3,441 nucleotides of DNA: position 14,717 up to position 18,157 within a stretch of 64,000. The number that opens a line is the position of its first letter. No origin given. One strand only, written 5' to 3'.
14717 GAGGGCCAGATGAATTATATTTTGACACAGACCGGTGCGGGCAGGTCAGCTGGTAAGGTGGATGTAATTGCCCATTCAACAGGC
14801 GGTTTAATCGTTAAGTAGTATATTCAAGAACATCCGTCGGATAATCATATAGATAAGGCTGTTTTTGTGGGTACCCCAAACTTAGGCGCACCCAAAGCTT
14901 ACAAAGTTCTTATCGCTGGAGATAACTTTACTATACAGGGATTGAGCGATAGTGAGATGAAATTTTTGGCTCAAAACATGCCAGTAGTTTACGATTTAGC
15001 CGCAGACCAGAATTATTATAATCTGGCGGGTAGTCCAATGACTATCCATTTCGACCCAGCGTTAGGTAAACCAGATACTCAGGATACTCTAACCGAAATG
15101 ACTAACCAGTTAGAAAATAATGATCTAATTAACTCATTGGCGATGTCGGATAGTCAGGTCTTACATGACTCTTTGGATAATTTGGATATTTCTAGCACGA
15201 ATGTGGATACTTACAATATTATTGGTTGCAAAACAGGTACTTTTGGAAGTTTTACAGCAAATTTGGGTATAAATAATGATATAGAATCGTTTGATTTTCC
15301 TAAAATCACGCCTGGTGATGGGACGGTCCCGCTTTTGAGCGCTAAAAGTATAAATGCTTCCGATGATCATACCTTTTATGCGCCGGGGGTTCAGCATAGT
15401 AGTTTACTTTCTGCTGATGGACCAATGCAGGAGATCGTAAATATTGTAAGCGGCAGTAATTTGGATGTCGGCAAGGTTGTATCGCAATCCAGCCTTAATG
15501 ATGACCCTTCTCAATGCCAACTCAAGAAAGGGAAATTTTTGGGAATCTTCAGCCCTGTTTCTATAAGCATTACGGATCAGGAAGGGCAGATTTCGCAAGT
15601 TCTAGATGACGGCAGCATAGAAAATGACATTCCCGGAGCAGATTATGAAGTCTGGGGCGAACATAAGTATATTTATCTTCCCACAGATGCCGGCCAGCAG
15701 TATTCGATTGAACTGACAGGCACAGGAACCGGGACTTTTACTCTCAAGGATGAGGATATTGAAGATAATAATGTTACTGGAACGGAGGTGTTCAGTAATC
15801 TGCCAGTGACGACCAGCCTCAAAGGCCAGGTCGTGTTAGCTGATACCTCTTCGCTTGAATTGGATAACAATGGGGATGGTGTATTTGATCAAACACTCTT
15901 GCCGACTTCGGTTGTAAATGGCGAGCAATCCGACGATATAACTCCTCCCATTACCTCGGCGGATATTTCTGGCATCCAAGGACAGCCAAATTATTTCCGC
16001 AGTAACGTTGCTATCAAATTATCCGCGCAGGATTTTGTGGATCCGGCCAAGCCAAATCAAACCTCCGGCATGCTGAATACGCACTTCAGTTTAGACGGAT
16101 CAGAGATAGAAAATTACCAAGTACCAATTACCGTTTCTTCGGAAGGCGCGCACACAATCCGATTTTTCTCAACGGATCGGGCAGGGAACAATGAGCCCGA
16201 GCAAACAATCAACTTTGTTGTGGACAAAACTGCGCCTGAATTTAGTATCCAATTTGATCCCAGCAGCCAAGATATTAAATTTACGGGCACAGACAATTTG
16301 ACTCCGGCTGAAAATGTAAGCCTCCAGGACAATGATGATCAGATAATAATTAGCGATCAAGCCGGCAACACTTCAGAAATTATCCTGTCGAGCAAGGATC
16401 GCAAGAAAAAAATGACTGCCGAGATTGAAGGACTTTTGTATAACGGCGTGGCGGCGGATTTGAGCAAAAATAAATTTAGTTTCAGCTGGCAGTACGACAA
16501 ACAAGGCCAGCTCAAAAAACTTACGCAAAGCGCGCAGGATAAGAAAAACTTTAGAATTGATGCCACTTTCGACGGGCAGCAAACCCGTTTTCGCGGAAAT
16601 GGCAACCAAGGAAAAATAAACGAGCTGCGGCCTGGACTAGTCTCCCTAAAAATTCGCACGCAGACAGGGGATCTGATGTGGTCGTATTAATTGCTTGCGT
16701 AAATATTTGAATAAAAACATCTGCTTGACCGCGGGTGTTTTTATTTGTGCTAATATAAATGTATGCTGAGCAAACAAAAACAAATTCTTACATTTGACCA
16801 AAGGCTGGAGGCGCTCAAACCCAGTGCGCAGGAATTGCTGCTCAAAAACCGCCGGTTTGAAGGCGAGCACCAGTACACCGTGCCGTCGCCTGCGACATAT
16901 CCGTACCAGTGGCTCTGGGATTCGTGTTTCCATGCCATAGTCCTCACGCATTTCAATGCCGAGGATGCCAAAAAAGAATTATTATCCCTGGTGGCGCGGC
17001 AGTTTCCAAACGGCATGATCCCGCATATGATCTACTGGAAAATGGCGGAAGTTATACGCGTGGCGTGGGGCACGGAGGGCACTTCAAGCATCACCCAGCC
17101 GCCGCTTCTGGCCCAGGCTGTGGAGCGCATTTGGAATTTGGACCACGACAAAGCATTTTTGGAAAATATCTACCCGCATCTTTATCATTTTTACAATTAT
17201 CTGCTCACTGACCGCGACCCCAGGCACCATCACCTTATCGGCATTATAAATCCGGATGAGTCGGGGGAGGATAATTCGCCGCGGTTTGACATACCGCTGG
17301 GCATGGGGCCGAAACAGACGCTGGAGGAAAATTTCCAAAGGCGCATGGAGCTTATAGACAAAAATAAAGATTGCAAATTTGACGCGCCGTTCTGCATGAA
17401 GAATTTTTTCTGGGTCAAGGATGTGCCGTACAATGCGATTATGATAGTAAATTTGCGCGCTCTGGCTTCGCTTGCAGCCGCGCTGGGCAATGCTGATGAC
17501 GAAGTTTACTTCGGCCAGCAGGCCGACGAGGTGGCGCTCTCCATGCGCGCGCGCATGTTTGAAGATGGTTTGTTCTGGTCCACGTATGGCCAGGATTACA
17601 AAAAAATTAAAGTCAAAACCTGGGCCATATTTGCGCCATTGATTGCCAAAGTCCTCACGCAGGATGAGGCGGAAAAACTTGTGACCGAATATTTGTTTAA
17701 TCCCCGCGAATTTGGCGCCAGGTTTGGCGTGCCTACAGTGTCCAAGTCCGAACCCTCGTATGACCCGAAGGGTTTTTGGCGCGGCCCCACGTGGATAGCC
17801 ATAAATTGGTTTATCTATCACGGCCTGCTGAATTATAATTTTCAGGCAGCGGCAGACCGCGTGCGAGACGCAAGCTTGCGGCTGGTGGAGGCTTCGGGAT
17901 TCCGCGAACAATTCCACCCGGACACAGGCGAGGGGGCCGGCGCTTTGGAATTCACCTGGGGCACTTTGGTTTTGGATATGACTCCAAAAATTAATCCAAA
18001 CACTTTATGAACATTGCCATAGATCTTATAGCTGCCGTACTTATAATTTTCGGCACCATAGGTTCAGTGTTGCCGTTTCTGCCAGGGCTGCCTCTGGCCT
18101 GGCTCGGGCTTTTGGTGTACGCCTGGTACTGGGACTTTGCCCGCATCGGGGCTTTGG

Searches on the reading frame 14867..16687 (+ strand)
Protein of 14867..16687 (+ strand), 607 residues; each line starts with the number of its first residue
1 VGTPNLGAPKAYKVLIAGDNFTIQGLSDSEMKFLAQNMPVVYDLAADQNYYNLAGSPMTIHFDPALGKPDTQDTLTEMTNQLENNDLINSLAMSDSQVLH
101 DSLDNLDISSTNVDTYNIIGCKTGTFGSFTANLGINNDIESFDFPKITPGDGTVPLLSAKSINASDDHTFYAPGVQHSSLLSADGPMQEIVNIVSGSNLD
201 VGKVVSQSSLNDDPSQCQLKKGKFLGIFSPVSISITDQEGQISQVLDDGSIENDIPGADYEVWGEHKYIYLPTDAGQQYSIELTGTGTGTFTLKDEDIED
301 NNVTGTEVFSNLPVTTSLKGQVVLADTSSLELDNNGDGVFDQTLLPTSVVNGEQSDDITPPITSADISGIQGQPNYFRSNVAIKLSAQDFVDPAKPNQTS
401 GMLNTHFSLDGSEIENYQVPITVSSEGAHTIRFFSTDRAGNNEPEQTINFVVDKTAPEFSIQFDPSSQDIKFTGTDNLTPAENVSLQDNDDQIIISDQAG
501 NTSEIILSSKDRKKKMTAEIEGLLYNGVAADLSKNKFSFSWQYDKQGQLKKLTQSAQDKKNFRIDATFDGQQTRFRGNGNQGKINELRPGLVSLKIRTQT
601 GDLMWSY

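Call 7: search_protein_families(library=pfam, proteins=[window:14867-16687:+], max_evalue=1)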
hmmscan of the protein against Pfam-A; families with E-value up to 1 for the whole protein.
window:14867-16687:+ (607 aa): 5 families
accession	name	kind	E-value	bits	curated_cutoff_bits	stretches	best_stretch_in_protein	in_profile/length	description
PF19077.6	Big_13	-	0.00079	20.3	27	1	424-453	72-101/102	Bacterial Ig-like domain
PF02450.21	LCAT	-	0.0017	18.1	21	1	1-46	158-203/392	Lecithin:cholesterol acyltransferase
PF13290.12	CHB_HEX_C_1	-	0.0065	16.8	22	1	406-444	24-64/67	Chitobiase/beta-hexosaminidase C-terminal domain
PF13754.12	Big_3_4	-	0.036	14.4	27.3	1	406-462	13-69/106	Domain of unknown function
PF22107.2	Pch2_N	-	0.2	12.7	27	1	57-117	42-90/91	Pch2 N-terminal domain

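Call 75: find_related_loci(query=window:14867-16687:+, collection=metagenome_contigs, flank=7000)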
Query window:14867-16687:+ (607 aa) in metagenome_contigs; peptide patterns used: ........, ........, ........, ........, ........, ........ (x = any residue, [..] = any of these).
57 stretches matched a pattern, but none encodes a relative of the query by tblastn (E <= 1e-3).
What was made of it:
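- Tried and rejected: A metagenome scan for close relatives of the window lipase found none, so strain-level copy-number variation could not be examined (call 75).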

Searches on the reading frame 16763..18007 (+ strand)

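Call 10: search_protein_families(library=ncbifam, proteins=[window:16763-18007:+], max_evalue=0.00001)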
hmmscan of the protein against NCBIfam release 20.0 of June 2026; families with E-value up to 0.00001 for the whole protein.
window:16763-18007:+ (415 aa): 2 families
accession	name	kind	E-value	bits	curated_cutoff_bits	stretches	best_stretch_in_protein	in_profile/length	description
NF047898.1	GluglyHdase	equivalog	1.6e-51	175.5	550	2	188-401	215-434/442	glucosylglycerate hydrolase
NF007525.0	PRK10137.1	equivalog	9.8e-26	90.1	625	2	227-406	587-781/790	alpha-glucosidase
